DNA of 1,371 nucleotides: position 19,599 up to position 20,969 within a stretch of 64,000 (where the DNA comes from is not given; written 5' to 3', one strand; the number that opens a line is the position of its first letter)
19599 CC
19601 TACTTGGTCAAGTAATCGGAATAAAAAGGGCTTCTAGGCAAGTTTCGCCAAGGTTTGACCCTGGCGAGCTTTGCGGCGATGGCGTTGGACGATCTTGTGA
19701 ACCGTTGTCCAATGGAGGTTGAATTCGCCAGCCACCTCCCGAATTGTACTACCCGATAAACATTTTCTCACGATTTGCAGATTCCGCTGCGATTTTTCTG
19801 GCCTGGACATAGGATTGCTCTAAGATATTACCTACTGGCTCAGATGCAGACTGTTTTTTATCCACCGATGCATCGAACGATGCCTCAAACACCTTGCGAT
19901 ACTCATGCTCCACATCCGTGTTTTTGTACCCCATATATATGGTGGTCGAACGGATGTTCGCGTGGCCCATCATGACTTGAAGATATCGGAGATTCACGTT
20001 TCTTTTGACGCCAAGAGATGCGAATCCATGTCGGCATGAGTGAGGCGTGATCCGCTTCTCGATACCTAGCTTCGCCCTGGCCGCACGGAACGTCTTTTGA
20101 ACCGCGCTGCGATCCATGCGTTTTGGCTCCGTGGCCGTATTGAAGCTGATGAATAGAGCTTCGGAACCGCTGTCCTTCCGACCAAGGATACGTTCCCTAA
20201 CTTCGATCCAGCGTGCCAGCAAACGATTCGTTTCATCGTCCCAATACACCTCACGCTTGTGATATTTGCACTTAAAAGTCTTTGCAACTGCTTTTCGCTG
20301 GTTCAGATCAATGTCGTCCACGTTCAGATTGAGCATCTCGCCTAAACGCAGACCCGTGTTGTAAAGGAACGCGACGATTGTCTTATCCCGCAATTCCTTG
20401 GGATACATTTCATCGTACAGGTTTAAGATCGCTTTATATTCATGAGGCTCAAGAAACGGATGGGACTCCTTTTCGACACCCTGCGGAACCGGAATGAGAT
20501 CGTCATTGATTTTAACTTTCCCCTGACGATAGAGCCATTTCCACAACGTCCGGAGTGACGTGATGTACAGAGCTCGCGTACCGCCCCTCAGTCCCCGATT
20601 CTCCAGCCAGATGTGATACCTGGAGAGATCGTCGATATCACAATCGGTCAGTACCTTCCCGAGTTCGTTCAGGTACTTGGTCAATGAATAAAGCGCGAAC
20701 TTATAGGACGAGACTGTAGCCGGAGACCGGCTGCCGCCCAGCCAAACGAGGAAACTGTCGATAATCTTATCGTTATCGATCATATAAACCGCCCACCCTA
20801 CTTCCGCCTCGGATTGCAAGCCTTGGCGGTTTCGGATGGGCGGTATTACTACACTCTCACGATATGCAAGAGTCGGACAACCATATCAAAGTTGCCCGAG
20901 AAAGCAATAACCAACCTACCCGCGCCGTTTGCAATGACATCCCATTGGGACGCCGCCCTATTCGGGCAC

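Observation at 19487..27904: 8.4-kb integrase-bearing island inserted in the 3' end of ribosomal protein gene rpsI, flanked by 20-bp direct repeats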

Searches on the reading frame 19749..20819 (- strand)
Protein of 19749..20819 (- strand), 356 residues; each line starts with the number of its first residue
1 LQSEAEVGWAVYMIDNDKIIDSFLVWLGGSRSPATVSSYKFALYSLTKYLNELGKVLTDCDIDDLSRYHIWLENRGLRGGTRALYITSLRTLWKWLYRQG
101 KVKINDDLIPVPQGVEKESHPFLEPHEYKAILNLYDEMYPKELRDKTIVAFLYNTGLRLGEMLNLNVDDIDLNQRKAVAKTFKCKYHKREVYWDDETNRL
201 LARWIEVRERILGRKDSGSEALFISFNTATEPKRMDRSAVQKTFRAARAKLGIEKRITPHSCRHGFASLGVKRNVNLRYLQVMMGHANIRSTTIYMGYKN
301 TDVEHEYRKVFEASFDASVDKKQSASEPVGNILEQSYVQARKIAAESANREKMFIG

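Call 6: search_protein_families(library=pfam, proteins=[window:19749-20819:-], max_evalue=0.01)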
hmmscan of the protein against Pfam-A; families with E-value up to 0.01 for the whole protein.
window:19749-20819:- (356 aa): 3 families
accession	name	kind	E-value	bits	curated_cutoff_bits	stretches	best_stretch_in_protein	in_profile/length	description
PF00589.27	Phage_integrase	-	4.4e-35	121.4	27.1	1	122-296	2-166/172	Phage integrase family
PF02899.23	Phage_int_SAM_1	-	4.6e-09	36.9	22.3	1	27-100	10-83/83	Phage integrase, N-terminal SAM-like domain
PF13102.12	Phage_int_SAM_5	-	1.3e-05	25.9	22.3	1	28-106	14-92/98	Phage integrase SAM-like domain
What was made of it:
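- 19749..20783 (-): XerC/D-like tyrosine integrase, 344 aa, starting at Met13 of the ORF. Its catalytic motifs are intact. Pfam Phage_integrase and SAM-like N domain (call 6).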

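Call 14: find_encoding_contigs(protein=window:19749-20819:-, flank=10000, max_places=10)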
Protein window:19749-20819:- (356 aa): no gene with exactly this product is on record in the collection.
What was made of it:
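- The exact integrase is not on record elsewhere (call 14).
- Tried and rejected: Exact look-up of the integrase found nothing (call 14).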

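Call 24: find_related_loci(query=window:19749-20819:-, collection=viral_contigs, flank=10000)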
Query window:19749-20819:- (356 aa) in viral_contigs; peptide patterns used: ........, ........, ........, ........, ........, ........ (x = any residue, [..] = any of these).
17 stretches matched a pattern, but none encodes a relative of the query by tblastn (E <= 1e-3).

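Call 30: find_homologous_proteins(query=window:19749-20819:-, max_evalue=1e-10)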
Query window:19749-20819:- (356 aa): 47 proteins with E <= 1e-10 among 4355 candidates.
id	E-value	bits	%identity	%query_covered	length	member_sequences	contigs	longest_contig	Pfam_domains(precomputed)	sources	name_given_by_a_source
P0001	1.5e-208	710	90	96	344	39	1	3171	PF00589.28,PF02899.24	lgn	-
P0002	1.7e-206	703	89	97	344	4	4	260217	PF00589.28,PF02899.24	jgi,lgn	jgi:integrase/recombinase XerD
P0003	1.1e-200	684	87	96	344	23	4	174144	PF00589.28,PF02899.24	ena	-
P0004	4.2e-114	399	57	84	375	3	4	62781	PF00589.28,PF02899.24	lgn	-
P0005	3.8e-110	386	57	84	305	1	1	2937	PF00589.28,PF02899.24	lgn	-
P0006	1.7e-109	384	56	85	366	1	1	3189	PF00589.28,PF02899.24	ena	-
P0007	6.4e-109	382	56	85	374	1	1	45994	PF00589.28,PF02899.24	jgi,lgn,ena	-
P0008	8.1e-109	382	54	83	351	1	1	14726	PF00589.28,PF02899.24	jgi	-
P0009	2.0e-108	381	57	82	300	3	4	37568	PF00589.28,PF02899.24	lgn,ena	-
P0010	5.9e-108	379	56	85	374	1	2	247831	PF00589.28,PF02899.24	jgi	jgi:integrase/recombinase XerD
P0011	7.8e-108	379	56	84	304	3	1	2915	PF00589.28,PF02899.24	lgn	-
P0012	2.3e-106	374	57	77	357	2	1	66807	PF00589.28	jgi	-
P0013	6.0e-105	369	54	85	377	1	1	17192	PF00589.28,PF02899.24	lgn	-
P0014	2.2e-103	364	54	83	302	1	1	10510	PF00589.28,PF02899.24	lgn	-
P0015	1.1e-102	362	53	88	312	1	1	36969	PF00589.28,PF02899.24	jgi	jgi:site-specific recombinase XerD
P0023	2.0e-89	318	49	81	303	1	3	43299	PF00589.28,PF02899.24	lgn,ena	-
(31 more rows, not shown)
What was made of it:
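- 19749..20783 (-): 344-aa homologues at 87-90% identity (call 30).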

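Call 31: find_encoding_contigs(protein=P0002, flank=10000, max_places=6)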
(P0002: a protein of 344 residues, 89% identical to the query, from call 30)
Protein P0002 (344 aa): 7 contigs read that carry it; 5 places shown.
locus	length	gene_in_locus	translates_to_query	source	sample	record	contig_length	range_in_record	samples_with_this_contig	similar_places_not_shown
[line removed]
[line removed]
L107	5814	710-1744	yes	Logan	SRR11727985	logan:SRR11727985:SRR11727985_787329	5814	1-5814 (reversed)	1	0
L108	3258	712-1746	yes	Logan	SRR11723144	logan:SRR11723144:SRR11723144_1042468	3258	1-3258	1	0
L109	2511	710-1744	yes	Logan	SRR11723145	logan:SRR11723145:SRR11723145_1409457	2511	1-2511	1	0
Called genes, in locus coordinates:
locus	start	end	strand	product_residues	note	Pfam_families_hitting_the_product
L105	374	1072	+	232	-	-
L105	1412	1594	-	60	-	-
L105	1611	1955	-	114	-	PF22296:bAvd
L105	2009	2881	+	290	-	PF00078:RVT_1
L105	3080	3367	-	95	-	-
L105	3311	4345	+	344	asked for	PF02899:Phage_int_SAM_1, PF00589:Phage_integrase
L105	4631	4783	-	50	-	-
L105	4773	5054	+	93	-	-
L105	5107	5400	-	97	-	-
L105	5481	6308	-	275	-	PF09134:Invasin_D3, PF02369:Big_1 (weak)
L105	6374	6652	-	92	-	-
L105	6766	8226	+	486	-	PF01943:Polysacc_synt, PF03023:MurJ, PF13440:Polysacc_synt_3, PF01554:MatE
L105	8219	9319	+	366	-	PF13439:Glyco_transf_4 (faint), PF20706:GT4-conflict, PF00534:Glycos_transf_1, PF13692:Glyco_trans_1_4, PF13524:Glyco_trans_1_2 (faint)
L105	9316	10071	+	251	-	PF00535:Glycos_transf_2, PF10111:Glyco_tranf_2_2 (weak), PF13641:Glyco_tranf_2_3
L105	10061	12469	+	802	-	PF00535:Glycos_transf_2, PF13641:Glyco_tranf_2_3, PF04932:Wzy_C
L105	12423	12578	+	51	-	-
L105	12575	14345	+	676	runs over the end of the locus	-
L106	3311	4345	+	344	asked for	PF02899:Phage_int_SAM_1, PF00589:Phage_integrase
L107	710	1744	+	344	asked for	PF02899:Phage_int_SAM_1, PF00589:Phage_integrase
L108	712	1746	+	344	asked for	PF02899:Phage_int_SAM_1, PF00589:Phage_integrase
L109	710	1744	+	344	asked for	PF02899:Phage_int_SAM_1, PF00589:Phage_integrase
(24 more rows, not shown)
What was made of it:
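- L105 has the same module next to the flippase region (call 31).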

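Call 32: find_encoding_contigs(protein=P0003, flank=10000, max_places=6)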
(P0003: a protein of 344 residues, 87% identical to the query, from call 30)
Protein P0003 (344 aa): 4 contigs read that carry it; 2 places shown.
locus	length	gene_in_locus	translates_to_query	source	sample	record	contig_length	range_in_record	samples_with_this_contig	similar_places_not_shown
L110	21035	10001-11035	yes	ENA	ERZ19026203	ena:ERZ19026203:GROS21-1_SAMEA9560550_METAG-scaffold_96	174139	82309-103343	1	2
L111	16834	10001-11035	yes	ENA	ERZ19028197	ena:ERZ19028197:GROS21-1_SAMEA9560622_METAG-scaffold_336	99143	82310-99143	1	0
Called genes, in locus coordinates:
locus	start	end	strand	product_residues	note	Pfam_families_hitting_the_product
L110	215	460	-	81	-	-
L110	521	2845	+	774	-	PF06791:TMP_2 (weak)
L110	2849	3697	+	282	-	PF22768:SPP1_Dit (weak)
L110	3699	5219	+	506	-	PF07484:Collar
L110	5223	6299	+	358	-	-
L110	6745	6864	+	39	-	-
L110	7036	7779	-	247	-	-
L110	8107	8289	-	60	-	-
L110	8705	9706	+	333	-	PF00078:RVT_1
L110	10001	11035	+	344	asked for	PF02899:Phage_int_SAM_1, PF00589:Phage_integrase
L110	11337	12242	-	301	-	PF04294:VanW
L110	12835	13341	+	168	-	-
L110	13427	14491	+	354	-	PF13439:Glyco_transf_4, PF13579:Glyco_trans_4_4, PF20706:GT4-conflict, PF00534:Glycos_transf_1, PF13692:Glyco_trans_1_4, PF13524:Glyco_trans_1_2 (weak)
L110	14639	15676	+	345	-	PF02807:ATP-gua_PtransN, PF00217:ATP-gua_Ptrans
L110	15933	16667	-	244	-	-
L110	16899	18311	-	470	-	PF01142:TruD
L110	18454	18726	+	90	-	PF00216:Bac_DNA_binding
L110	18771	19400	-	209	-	-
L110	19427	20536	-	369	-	PF00070:Pyr_redox (faint), PF01266:DAO (faint), PF05834:Lycopene_cycl (faint), PF07992:Pyr_redox_2, PF13450:NAD_binding_8 (faint), PF13454:NAD_binding_9 (faint), PF13738:Pyr_redox_3 (faint)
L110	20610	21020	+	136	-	PF00075:RNase_H, PF13456:RVT_3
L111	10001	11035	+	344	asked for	PF02899:Phage_int_SAM_1, PF00589:Phage_integrase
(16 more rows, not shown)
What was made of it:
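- In L110 the same DGR-int module is simply the end of a full prophage tail region (call 32).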

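Call 41: find_encoding_contigs(protein=P0009, flank=10000, max_places=4)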
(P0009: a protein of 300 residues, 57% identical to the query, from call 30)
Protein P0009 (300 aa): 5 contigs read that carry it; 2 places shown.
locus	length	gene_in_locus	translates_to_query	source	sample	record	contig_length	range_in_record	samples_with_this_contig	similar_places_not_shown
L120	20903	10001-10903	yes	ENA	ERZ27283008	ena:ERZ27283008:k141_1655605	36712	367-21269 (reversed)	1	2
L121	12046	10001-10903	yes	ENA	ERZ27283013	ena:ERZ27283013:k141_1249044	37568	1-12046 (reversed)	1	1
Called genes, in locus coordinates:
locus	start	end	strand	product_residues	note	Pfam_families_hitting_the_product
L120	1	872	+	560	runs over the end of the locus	-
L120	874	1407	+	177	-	-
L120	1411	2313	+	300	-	PF24175:SU10_adaptor (weak)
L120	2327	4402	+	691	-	-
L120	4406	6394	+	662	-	-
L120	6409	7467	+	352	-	-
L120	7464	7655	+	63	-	-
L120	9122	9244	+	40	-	-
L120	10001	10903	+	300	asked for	PF02899:Phage_int_SAM_1 (weak), PF00589:Phage_integrase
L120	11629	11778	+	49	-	-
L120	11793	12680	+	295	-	PF01396:Zn_ribbon_Top1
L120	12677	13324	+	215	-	-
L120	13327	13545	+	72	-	-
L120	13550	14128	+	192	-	PF13730:HTH_36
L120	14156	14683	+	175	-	-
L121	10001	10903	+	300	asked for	PF02899:Phage_int_SAM_1 (weak), PF00589:Phage_integrase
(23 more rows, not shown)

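Call 42: find_encoding_contigs(protein=P0023, flank=10000, max_places=4)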
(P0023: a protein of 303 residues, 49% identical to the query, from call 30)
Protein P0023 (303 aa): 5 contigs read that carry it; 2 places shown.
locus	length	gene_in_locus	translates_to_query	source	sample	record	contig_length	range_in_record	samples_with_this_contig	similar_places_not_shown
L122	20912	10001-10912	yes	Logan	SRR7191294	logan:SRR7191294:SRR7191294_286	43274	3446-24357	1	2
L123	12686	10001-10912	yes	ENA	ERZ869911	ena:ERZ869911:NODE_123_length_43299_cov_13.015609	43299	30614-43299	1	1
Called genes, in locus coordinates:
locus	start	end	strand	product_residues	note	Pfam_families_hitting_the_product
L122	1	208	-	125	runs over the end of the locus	-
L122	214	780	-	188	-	-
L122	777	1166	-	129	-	-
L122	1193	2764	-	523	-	PF00118:Cpn60_TCP1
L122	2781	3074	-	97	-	PF00166:Cpn10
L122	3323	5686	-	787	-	-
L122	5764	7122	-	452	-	PF03237:Terminase_6N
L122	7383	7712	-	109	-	-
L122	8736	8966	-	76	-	PF24729:Acb2_Tad1_hairpin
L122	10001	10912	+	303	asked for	PF02899:Phage_int_SAM_1, PF00589:Phage_integrase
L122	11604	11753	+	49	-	-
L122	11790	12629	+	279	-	PF04098:Rad52_Rad22 (faint), PF06420:Mgm101p (faint)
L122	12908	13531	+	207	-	PF09588:YqaJ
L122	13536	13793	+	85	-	-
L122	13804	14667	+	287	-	-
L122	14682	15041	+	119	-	-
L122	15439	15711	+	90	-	-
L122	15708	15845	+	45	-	-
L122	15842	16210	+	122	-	-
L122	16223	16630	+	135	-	-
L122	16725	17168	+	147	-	PF00188:CAP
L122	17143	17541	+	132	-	-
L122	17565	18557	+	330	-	PF09414:RNA_ligase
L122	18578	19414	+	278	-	PF08433:KTI12 (faint), PF13671:AAA_33, PF25109:HAD_PNKP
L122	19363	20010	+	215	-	PF18143:HAD_SAK_2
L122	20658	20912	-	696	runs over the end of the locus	-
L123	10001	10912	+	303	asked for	PF02899:Phage_int_SAM_1, PF00589:Phage_integrase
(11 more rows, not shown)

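Call 53: search_protein_families(library=phrogs, proteins=[window:19749-20783:-], max_evalue=0.001)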
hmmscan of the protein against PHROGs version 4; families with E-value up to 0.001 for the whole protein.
window:19749-20783:- (344 aa): 5 families
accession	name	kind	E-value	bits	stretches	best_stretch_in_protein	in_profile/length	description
phrog_1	-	integration and excision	3.2e-45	156.5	1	8-312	170-460/611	integrase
phrog_216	-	integration and excision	6.5e-36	124.9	1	100-311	45-248/301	integrase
phrog_7269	-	integration and excision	3.5e-06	27.9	1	222-289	7-72/89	integrase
phrog_37709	-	unknown function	8.7e-06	26.7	1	69-165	20-109/116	-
phrog_7685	-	integration and excision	1.4e-05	25.7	1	222-293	161-230/240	integrase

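Call 54: search_solved_structures(query=window:19749-20783:-, max_evalue=0.00001, show_alignments=1)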
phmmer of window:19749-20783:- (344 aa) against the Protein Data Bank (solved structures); distinct sequences matched with E-value up to 0.00001: 8.
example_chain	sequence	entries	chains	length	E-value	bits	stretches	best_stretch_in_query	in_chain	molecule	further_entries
5hxy_A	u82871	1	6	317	3.8e-21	78.9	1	6-291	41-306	Tyrosine recombinase XerA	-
1a0p_A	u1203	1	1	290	4.8e-18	68.7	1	12-284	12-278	SITE-SPECIFIC RECOMBINASE XERD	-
4a8e_A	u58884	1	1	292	9.6e-15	57.9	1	111-291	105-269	PROBABLE TYROSINE RECOMBINASE XERC-LIKE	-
5dcf_A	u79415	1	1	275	7.4e-12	48.4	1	127-285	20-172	Tyrosine recombinase XerD,DNA translocase FtsK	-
2a3v_A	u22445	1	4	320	4e-10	42.7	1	221-284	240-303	site-specific recombinase IntI4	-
9i5v_14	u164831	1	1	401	4.4e-08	36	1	19-284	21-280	Ribosome-associated translation inhibitor RaiA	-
6en0_A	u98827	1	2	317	4e-06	29.5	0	240-290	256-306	Int protein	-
3nkh_A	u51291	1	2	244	6.4e-06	28.9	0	139-284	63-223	Integrase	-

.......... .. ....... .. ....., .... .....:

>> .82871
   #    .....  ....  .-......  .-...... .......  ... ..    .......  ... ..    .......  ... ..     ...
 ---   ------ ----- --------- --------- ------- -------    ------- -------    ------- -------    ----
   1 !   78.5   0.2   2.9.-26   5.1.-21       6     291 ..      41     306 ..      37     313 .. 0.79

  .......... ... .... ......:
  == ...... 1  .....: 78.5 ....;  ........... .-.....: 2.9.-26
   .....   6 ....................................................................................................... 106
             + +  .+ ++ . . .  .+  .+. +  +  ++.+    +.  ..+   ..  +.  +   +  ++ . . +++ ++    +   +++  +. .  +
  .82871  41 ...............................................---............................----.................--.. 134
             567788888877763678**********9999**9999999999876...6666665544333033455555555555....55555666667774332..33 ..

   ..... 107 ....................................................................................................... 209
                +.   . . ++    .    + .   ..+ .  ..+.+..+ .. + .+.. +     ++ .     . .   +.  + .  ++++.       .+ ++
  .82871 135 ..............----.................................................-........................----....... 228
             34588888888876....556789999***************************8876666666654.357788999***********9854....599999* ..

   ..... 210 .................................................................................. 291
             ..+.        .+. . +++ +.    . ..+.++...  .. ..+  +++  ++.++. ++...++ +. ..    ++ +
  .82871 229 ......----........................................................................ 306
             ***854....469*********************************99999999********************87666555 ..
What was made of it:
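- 19749..20783 (-): Alignment to XerA 5hxy shows the R, HxxR and H..Y motifs (call 54).
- On Tyrosine-integrase site-specific integrative element (prophage-type att system): The alignment to XerA (5hxy) shows TGLRLGE, HSCRHGF and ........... aligned to the catalytic motifs (call 54).
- The integrase catalytic motifs are intact (call 54).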

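Call 57: search_dna_similar(query=window:19749-20783:-, collection=phages, mode=protein, max_rows=8)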
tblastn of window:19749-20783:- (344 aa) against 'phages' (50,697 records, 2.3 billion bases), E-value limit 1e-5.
Records with a match: 266; places in all: 266; records where one place covers at least 80% of the query: 59.
Best place of each record, by identity: <60% 266.
By first word of the organism name: Streptococcus 115; Bacteriophage 45; Listeria 14; Bacillus 14; Staphylococcus 14; Mycobacterium 8; Acinetobacter 6; Gordonia 6; Enterocloster 6; Salmonella 4; and 22 more.
By host as written in the record: - 53; Listeria monocytogenes 13; Staphylococcus aureus 9; Mycobacterium smegmatis mc2 155 7; Gordonia terrae 3612 5; Homo sapiens 3; Enterocloster bolteae DA473 3; Clostridioides difficile 2; and 148 more.
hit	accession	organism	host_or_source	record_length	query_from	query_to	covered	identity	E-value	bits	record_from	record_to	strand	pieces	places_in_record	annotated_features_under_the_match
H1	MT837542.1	Bacteriophage sp.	human fecal samples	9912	7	315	90%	28.9%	3e-20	98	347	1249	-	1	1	record has no annotation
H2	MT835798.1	Bacteriophage sp.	human fecal samples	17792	8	298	85%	29.8%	2e-24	110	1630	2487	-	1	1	record has no annotation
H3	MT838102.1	Bacteriophage sp.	human fecal samples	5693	8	298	85%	28.4%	2e-25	112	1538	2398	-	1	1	record has no annotation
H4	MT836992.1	Bacteriophage sp.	human fecal samples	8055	20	297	81%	29.3%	4e-23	105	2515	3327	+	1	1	record has no annotation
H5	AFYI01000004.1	Salmonella enterica subsp. enterica serovar Infantis str. ...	Homo sapiens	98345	8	302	86%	27.6%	1e-21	102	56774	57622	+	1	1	tyrosine recombinase XerC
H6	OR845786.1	Escherichia phage ECO95 1-6-1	Escherichia coli O157:H7 ATCC 43895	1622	8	302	86%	27.6%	1e-21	100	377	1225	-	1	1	record has no annotation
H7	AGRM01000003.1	Salmonella enterica subsp. houtenae str. ATCC BAA-1581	Homo sapiens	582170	8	302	86%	27.6%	3e-21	100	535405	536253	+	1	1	tyrosine recombinase XerC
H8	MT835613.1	Bacteriophage sp.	human fecal samples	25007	8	298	85%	26.9%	1e-18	93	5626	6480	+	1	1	record has no annotation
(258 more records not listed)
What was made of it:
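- On ICE / IME of the streptococcal rpsI-targeting kind: The integrase is below 30% identical to anything in GenBank phage records, streptococcal ones included (call 57).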
